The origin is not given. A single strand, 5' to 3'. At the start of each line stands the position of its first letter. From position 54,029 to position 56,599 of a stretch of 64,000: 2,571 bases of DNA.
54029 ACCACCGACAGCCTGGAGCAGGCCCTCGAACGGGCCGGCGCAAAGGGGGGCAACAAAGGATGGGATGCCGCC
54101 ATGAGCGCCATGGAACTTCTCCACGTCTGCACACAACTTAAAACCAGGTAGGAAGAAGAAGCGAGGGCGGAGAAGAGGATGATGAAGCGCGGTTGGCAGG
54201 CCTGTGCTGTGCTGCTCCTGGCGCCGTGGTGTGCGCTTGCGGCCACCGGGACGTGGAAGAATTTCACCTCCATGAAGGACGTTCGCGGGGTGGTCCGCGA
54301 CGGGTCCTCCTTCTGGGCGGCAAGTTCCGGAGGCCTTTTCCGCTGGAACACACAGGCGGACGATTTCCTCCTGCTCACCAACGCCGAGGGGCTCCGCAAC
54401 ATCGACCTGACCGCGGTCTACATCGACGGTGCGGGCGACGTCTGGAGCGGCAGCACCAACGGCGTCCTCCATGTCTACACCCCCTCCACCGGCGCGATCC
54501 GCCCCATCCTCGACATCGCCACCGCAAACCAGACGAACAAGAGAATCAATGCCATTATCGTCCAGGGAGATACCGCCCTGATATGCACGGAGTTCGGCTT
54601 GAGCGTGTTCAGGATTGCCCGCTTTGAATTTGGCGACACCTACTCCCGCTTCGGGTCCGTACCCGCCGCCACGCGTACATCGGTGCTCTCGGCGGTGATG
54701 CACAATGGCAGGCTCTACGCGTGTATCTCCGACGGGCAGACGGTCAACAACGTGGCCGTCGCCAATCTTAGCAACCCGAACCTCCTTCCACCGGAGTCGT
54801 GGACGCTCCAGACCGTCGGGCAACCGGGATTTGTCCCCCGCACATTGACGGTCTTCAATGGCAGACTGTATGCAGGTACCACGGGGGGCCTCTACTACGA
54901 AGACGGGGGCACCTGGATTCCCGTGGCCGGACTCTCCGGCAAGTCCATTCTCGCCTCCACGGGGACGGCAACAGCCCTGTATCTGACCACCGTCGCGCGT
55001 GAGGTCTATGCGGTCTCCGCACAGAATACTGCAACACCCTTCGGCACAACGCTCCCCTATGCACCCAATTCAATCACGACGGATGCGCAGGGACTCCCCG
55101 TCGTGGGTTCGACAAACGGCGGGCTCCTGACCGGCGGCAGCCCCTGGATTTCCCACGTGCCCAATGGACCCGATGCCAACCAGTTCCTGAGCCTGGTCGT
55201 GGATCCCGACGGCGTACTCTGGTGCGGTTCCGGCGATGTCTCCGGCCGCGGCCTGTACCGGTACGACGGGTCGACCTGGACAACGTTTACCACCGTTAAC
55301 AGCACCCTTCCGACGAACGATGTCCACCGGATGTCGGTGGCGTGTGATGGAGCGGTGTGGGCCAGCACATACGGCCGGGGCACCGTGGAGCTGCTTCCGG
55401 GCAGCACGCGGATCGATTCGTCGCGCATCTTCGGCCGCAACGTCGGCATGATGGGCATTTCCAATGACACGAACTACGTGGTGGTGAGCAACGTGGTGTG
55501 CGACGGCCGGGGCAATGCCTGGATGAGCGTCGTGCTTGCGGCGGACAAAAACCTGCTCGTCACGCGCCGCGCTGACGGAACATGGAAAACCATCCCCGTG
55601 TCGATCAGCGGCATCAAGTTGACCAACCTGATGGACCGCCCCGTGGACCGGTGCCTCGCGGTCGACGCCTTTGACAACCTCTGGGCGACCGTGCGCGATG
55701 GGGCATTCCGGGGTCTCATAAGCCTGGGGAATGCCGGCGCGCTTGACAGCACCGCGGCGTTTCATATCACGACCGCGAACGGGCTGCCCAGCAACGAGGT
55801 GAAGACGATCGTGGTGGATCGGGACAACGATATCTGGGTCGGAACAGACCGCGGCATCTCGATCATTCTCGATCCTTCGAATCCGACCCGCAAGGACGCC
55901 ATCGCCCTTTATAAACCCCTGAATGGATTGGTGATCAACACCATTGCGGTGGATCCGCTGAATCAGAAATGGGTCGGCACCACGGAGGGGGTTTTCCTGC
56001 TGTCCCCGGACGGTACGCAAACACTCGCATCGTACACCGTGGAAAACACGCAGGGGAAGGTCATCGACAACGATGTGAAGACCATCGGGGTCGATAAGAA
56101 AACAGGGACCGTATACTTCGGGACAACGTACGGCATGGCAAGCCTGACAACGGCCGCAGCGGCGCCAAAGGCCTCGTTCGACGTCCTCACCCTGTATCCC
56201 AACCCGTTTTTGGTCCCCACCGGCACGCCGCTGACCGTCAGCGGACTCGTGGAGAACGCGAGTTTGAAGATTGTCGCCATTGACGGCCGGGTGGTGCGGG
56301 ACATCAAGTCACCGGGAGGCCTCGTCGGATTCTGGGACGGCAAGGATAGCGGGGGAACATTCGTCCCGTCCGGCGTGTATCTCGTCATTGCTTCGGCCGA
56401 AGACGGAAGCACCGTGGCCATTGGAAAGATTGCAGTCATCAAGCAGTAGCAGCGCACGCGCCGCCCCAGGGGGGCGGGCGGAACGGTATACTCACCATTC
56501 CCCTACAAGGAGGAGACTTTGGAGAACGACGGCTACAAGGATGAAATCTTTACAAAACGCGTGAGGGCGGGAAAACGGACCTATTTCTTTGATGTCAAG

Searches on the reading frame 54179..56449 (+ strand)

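Call 41: search_protein_families(library=pfam, proteins=[window:54179-56449:+], max_evalue=0.001)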
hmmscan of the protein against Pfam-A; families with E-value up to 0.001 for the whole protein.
window:54179-56449:+ (756 aa): 2 families
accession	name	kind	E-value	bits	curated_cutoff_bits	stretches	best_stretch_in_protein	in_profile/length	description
PF07494.17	Reg_prop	-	1.1e-13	50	20.4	1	535-557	1-23/24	Two component regulator propeller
PF21544.3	PorZ_N_b_propeller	-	2.9e-10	41.1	27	1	47-201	3-151/154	TSS9, PorZ, N-terminal beta-propeller domain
